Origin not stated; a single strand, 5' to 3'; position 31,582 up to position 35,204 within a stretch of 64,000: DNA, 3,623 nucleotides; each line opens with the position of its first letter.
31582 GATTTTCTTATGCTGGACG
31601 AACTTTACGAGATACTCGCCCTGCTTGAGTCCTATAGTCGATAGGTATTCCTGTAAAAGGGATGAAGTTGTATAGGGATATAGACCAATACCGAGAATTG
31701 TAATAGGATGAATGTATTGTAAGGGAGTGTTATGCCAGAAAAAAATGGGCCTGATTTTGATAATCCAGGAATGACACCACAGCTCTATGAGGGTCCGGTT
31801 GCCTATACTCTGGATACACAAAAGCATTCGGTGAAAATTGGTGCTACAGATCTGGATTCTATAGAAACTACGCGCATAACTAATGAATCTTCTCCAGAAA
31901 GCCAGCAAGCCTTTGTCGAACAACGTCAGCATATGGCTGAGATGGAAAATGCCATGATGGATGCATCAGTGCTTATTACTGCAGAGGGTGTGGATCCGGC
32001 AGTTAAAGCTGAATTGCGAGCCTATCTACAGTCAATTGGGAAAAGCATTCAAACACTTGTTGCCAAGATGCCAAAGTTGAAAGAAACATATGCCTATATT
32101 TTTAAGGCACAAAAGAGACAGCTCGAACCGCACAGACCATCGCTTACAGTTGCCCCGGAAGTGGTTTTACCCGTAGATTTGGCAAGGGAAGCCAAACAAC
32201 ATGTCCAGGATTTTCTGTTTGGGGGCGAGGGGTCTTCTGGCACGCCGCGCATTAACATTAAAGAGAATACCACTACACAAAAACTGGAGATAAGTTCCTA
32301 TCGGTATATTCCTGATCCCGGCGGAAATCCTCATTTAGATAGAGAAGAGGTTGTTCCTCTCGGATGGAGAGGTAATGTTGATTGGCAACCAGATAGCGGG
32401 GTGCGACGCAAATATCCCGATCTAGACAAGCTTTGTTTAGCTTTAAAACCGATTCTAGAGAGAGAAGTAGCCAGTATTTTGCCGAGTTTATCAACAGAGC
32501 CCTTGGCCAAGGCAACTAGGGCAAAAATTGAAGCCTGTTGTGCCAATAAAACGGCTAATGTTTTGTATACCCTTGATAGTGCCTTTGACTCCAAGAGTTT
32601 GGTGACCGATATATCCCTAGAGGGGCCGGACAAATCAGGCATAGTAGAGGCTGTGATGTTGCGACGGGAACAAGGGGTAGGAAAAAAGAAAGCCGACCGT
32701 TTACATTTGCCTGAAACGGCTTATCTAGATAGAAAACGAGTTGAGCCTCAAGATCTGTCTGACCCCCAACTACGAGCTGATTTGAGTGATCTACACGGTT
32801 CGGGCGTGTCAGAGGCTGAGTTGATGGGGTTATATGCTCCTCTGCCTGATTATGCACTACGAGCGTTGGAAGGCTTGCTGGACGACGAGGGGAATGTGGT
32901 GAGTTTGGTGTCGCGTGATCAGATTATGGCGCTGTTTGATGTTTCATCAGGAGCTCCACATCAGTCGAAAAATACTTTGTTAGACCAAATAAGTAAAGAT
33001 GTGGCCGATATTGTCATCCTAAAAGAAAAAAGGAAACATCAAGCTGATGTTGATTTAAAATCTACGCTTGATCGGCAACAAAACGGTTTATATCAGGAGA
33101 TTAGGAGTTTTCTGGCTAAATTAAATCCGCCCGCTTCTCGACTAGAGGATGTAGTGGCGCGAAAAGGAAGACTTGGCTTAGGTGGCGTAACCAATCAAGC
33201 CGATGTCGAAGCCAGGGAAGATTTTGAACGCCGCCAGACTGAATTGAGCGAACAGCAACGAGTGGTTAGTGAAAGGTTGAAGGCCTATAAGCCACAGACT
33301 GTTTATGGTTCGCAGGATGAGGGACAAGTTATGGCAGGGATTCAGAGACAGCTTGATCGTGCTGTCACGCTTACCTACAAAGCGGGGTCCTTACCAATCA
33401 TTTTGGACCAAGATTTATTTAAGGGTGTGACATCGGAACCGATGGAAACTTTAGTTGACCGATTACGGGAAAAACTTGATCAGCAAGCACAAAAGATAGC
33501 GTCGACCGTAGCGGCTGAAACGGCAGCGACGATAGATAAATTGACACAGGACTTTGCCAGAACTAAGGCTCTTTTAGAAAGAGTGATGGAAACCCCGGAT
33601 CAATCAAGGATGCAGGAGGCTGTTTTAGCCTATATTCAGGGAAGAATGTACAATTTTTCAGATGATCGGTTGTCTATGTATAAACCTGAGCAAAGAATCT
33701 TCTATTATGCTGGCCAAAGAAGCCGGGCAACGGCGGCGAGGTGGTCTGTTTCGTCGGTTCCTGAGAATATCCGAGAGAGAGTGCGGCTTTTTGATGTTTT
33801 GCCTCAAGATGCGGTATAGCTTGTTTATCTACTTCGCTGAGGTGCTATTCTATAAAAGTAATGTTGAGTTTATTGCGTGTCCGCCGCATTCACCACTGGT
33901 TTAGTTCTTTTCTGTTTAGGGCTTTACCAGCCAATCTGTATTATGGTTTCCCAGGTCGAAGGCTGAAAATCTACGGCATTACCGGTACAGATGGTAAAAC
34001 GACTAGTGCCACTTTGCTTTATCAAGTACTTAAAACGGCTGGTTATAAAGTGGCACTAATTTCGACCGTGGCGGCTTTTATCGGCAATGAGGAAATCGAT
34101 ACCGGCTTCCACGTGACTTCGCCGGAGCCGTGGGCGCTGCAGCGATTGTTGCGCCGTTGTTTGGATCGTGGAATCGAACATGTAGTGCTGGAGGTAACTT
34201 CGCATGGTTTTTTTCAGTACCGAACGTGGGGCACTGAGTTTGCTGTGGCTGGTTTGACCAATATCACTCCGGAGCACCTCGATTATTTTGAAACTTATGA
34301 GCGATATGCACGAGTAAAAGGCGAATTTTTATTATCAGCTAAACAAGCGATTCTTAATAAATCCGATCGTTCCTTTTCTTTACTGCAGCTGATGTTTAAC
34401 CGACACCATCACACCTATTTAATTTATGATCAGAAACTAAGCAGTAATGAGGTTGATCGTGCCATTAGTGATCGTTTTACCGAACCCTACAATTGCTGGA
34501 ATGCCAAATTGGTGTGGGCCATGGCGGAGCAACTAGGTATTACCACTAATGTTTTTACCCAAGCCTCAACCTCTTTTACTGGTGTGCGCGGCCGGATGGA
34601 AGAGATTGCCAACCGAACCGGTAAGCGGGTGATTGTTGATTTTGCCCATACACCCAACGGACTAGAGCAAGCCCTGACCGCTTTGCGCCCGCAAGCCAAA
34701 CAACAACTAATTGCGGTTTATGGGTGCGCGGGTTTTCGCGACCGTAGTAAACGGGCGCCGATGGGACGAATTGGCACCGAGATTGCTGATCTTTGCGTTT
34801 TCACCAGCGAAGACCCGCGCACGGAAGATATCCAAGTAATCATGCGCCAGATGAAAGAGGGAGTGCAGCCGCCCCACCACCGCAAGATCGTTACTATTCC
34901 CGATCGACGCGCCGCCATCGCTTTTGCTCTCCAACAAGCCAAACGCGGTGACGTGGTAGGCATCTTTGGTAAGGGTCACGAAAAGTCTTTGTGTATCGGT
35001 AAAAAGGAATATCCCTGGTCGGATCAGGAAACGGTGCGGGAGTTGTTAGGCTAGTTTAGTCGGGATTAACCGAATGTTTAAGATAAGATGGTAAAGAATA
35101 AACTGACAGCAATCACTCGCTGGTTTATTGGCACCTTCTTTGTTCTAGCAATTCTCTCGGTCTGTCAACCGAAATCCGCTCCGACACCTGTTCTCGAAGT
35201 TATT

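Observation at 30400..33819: Two large AT-richer unknown proteins inserted inside the dcw cluster between ftsI and murE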

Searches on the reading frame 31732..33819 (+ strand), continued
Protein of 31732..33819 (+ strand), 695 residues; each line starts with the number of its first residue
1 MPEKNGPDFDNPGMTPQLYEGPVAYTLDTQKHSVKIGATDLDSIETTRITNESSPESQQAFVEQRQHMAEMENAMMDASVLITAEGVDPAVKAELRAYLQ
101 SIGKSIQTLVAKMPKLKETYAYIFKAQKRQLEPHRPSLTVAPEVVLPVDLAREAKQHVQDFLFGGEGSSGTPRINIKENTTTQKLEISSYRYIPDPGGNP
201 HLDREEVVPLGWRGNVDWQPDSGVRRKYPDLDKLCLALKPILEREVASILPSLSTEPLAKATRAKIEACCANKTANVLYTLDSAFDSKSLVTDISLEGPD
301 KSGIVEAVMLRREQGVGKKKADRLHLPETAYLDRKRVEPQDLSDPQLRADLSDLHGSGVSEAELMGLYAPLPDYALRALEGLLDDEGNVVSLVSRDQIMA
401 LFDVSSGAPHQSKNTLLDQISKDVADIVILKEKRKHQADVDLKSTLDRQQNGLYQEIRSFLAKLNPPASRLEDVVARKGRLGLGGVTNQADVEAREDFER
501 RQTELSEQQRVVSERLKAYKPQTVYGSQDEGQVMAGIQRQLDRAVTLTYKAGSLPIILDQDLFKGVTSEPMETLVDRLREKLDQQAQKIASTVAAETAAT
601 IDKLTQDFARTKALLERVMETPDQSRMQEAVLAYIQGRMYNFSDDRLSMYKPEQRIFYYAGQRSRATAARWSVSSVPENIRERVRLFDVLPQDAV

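Call 57: predict_structure(alignment_id=A1)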
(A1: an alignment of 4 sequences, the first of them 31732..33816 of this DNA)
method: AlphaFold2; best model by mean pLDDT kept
length: 695 residues; sequences in the alignment: 4
mean_pLDDT: 46.6   pTM: 0.29
mean pLDDT of the five models: 46.6, 46.5, 46.5, 45.1, 44.2
residues with pLDDT >= 90: 0; 70-90: 96; 50-70: 138; < 50: 461
segments of 3 or more residues with pLDDT < 50: 1-70, 85-87, 105-107, 109-148, 165-172, 284-421, 423-428, 476-486, 518-695
pLDDT, mean of each block of 10 residues (from residue 1): 25 26 36 39 38 40 46 52 55 56 49 38 31 26 39 71 48 62 74 65 65 62 67 69 73 62 72 70 43 25 32 37 39 37 45 39 33 41 39 38 35 39 49 62 75 81 63 52 51 77 77 59 37 43 34 23 24 32 32 35 40 44 43 36 26 36 38 37 39 33
secondary structure, 60 per line:
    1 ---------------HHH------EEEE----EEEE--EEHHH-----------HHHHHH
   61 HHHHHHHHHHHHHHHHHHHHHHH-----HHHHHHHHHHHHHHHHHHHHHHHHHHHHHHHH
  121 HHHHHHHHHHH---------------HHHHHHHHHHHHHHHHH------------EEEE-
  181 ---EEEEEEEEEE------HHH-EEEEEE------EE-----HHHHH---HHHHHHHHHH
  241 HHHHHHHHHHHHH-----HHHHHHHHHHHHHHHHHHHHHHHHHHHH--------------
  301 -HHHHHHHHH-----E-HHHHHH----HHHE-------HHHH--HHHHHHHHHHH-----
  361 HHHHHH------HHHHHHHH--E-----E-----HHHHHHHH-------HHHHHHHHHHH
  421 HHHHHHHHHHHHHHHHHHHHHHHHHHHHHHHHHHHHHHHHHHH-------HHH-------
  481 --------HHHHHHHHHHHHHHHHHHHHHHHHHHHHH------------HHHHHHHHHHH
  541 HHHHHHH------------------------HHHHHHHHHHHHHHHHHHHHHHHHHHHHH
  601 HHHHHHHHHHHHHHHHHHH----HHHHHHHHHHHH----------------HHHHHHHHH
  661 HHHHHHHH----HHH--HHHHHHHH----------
elements in order (helices of 4 or more, strands of 3 or more residues): E25-28 E33-36 H55-83 H89-131 H147-163 E176-179 E184-193 E204-209 H223-227 H231-253 H259-286 H302-310 H318-323 H339-342 H345-355 H361-366 H373-380 H395-402 H410-463 H489-517 H530-547 H572-619 H624-635 H652-668 H678-685
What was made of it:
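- Y is rich in long helices, like many division scaffolds (call 57, low confidence).
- Tried and rejected: Y with a 4-sequence alignment gave pLDDT 46.6 (call 57).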

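Call 62: search_dna_similar(query=window:31732-33816:+, collection=phages, mode=protein, max_evalue=0.01, max_rows=10)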
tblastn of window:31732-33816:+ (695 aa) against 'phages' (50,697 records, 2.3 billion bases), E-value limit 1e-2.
No match.

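Call 64: search_dna_similar(query=window:31732-33816:+, collection=plasmids, mode=protein, max_evalue=0.01, max_rows=10)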
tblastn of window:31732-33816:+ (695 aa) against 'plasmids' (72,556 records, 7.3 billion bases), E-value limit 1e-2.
No match.

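Call 70: fold_search(model_id=the predicted structure, library=pdb)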
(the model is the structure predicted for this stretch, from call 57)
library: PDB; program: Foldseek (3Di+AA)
matches with E <= 10: 40; with E <= 0.001: 0
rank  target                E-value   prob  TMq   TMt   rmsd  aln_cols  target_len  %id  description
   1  7m2x_D                5.2e-01  0.09  0.11  0.11  35.4       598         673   10  Open conformation of the Yeast wild-type gamma-TuRC (released 2021-05-12)
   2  8qv2_F                6.8e-01  0.07  0.09  0.09  39.2       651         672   10  Structure of the native y-Tubulin Ring Complex (yTuRC) capping microtubule minus ends at the spindle pole body (released 2024-04-24)
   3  7m2y_C                8.9e-01  0.06  0.09  0.09  35.3       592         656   10  Closed conformation of the Yeast wild-type gamma-TuRC (released 2021-05-12)
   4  8j07_i9               9.3e-01  0.08  0.13  0.07  57.8       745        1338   11  96nm repeat of human respiratory doublet microtubule and associated axonemal complexes (released 2023-07-26)
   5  8qv2_D                1.1e+00  0.06  0.09  0.10  40.7       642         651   10  Structure of the native y-Tubulin Ring Complex (yTuRC) capping microtubule minus ends at the spindle pole body (released 2024-04-24)
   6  6mp6_A                1.4e+00  0.06  0.09  0.13  28.9       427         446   10  Cryo-EM structure of the human neutral amino acid transporter ASCT2 (released 2019-11-06)
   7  8ouj_C                1.8e+00  0.06  0.09  0.13  27.2       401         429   11  Heterotrimeric Complex of Human ASCT2 with Syncytin-1 (released 2024-05-01)
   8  8vpb_A                1.9e+00  0.04  0.09  0.09  32.9       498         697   10  Cryo-EM structure of the ABC transporter PCAT1 bound with MgADP_Class_2 (released 2024-10-30)
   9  8oui_C                2.0e+00  0.03  0.07  0.10  23.8       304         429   12  Complex of ASCT2 with Suppressyn (released 2024-05-01)
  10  9y9z_D0               2.1e+00  0.03  0.06  0.12  25.6       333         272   10  Cryo-EM structure of conoid fiber from Toxoplasma gondii (24-nm repeat) (released 2025-12-03)
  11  7y49                  2.4e+00  0.07  0.10  0.12  23.0       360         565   12  Cryo-EM Structure of apo mitochondrial ABC transporter ABCB10 from Biortus (released 2023-04-19)
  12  7pqh_G                2.9e+00  0.03  0.09  0.06  26.8       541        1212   10  Cryo-EM structure of Saccharomyces cerevisiae TOROID (TORC1 Organized in Inhibited Domains). (released 2023-01-18)
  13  5gjv_A                3.1e+00  0.03  0.08  0.05  29.9       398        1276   10  Structure of the mammalian voltage-gated calcium channel Cav1.1 complex at near atomic resolution (released 2016-09-14)
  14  9gm7_A                3.1e+00  0.01  0.08  0.04  78.3       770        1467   11  MukBEF in a nucleotide-bound state with open neck gate (monomer) (released 2025-03-26)
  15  8fzt_E                4.3e+00  0.02  0.08  0.06  27.6       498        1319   14  SpCas9 with dual-guide RNA and target DNA (released 2023-05-31)
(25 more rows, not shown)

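Call 82: search_protein_families(library=padloc, proteins=[P0123, P0124, P0125], max_evalue=0.01)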
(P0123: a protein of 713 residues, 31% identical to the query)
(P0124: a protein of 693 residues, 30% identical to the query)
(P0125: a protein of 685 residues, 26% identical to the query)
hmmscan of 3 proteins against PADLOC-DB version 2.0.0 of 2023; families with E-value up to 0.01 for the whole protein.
P0123 (713 aa): 0 families

P0124 (693 aa): 0 families

P0125 (685 aa): 0 families

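Call 83: search_protein_families(library=phrogs, proteins=[P0123, P0124, P0125], max_evalue=0.01)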
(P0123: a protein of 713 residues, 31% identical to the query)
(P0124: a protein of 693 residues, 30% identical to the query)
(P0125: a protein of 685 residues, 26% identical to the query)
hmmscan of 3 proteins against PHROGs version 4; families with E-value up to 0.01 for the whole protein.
P0123 (713 aa): 0 families

P0124 (693 aa): 0 families

P0125 (685 aa): 0 families

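Call 90: fold_search(model_id=the predicted structure, library=viral)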
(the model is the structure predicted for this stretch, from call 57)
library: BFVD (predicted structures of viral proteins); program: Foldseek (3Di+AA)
matches with E <= 10: 127; with E <= 0.001: 0
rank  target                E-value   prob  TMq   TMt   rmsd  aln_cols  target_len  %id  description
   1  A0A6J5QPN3            2.1e-01  0.07  0.08  0.06  62.8       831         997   10  DUF4214 domain-containing protein [uncultured Caudovirales phage]
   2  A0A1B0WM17            3.5e-01  0.06  0.08  0.06  35.0       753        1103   10  (no name in the UniProt tables at hand)
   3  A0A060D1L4            4.0e-01  0.09  0.11  0.08  44.6       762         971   11  Putative tail tape measure protein [Salmonella phage 9NA]
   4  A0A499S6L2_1          5.0e-01  0.04  0.07  0.06  37.5       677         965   14  (no name in the UniProt tables at hand)
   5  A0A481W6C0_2          7.2e-01  0.05  0.08  0.06  44.0       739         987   12  Tail tape measure protein [Fusobacterium phage Fnu1]
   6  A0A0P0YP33            7.8e-01  0.05  0.09  0.09  27.6       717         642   12  (no name in the UniProt tables at hand)
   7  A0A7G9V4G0            1.1e+00  0.05  0.06  0.12  19.8       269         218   12  (no name in the UniProt tables at hand)
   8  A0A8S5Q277            1.1e+00  0.05  0.09  0.07  32.7       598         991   12  Uncharacterized protein [Siphoviridae sp. ctLqe90]
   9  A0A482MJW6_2          1.1e+00  0.04  0.10  0.10  39.4       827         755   12  Uncharacterized protein [Nodularia phage vB_NspS-kac68v162]
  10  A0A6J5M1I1            1.2e+00  0.04  0.09  0.09  29.6       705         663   13  Cell wall hydrolase, SleB [uncultured Caudovirales phage]
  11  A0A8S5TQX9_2          1.2e+00  0.04  0.09  0.06  40.2       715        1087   11  Uncharacterized protein [Myoviridae sp. ctY1522]
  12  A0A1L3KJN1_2          1.3e+00  0.04  0.09  0.06  37.5       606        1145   10  (no name in the UniProt tables at hand)
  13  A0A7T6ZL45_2          1.3e+00  0.06  0.09  0.08  37.1       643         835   10  (no name in the UniProt tables at hand)
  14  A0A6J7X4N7            1.4e+00  0.05  0.10  0.09  50.5       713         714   10  Bacteriophage lambda, GpH, tail tape measure, C-terminal [uncultured Caudovirales phage]
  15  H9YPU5                1.5e+00  0.08  0.13  0.12  33.3       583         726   13  (no name in the UniProt tables at hand)
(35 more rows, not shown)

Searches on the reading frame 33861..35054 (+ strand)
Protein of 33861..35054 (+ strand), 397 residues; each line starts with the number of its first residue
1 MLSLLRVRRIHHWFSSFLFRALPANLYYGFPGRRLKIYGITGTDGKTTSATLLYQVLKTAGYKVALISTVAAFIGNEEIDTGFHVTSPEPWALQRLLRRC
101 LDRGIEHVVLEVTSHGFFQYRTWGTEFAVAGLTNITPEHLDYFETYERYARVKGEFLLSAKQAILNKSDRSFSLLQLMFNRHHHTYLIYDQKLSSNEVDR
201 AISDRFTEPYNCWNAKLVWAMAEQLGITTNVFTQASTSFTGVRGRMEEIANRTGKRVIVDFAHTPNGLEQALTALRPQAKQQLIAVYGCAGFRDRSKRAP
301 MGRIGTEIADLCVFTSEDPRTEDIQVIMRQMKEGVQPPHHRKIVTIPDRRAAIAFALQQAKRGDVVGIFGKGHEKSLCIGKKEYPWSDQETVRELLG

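Call 4: search_protein_families(library=pfam, proteins=[window:33861-35054:+], max_evalue=0.01)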
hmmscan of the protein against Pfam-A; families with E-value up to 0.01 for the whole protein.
window:33861-35054:+ (397 aa): 2 families
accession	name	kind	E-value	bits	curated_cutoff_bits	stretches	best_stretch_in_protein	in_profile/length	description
PF08245.18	Mur_ligase_M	-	1.8e-30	106.8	24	1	40-194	1-150/200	Mur ligase middle domain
PF02875.26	Mur_ligase_C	-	8e-29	101.5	28.4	1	244-372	1-127/127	Mur ligase, glutamate ligase domain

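Call 5: search_protein_families(library=ncbifam, proteins=[window:33861-35054:+], max_evalue=0.01)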
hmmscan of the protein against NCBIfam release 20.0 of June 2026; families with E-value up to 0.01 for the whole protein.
window:33861-35054:+ (397 aa): 26 families (the best 25 are shown)
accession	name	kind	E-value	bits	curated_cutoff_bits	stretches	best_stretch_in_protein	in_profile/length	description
TIGR01085.1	murE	subfamily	1.9e-101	340.4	257.3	1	24-396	74-471/472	UDP-N-acetylmuramyl-tripeptide synthetase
NF001126.0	PRK00139.1-4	equivalog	9.6e-99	331.1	373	1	23-396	92-482/486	UDP-N-acetylmuramoyl-L-alanyl-D-glutamate--2,6-diaminopimelate ligase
NF001124.0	PRK00139.1-2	equivalog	5e-91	305.9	476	1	24-396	100-492/500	UDP-N-acetylmuramoyl-L-alanyl-D-glutamate--2,6-diaminopimelate ligase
NF008896.0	PRK11929.1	equivalog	4e-86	289.7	1023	1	24-394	101-496/965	bifunctional UDP-N-acetylmuramoyl-L-alanyl-D-glutamate--2,6-diaminopimelate ligase MurE/UDP-N-acetylmuramoyl-tripeptide--D-alanyl-D-alanine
NF001123.0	PRK00139.1-1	equivalog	3e-72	243.9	586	2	191-396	286-489/493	UDP-N-acetylmuramoyl-L-alanyl-D-glutamate--2,6-diaminopimelate ligase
NF010628.0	PRK14022.1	equivalog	1.5e-60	205.4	536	1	23-376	99-460/483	UDP-N-acetylmuramoyl-L-alanyl-D-glutamate--L-lysine ligase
NF001130.0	PRK00139.2-4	equivalog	8.6e-49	166.6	715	2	21-172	95-250/516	UDP-N-acetylmuramoyl-L-alanyl-D-glutamate--2,6-diaminopimelate ligase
NF001129.0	PRK00139.2-3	equivalog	9.6e-38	129.9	762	2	24-174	107-259/517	UDP-N-acetylmuramoyl-L-alanyl-D-glutamate--2,6-diaminopimelate ligase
NF001127.0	PRK00139.2-1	equivalog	3.8e-33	115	997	2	22-173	96-251/520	UDP-N-acetylmuramoyl-L-alanyl-D-glutamate--2,6-diaminopimelate ligase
NF001131.0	PRK00139.2-5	equivalog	1.4e-28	100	1000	1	21-381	95-468/483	UDP-N-acetylmuramoyl-L-alanyl-D-glutamate--2,6-diaminopimelate ligase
NF053645.1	pMurC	equivalog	3.6e-27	95.2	560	3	210-287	319-396/492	pseudomurein biosynthesis peptide ligase pMurC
TIGR02068.2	cya_phycin_syn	equivalog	1e-26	93.3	850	2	210-374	683-852/862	cyanophycin synthetase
NF010623.0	PRK14016.1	subfamily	2.7e-24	85.4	877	2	217-374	692-854/871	cyanophycin synthetase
NF053646.1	pMurD1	equivalog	1e-21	77.1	610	2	125-367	183-437/465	pseudomurein biosynthesis peptide ligase pMurD1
TIGR01087.1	murD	equivalog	1.6e-20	73.7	211.95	2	104-278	151-341/441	UDP-N-acetylmuramoyl-L-alanine--D-glutamate ligase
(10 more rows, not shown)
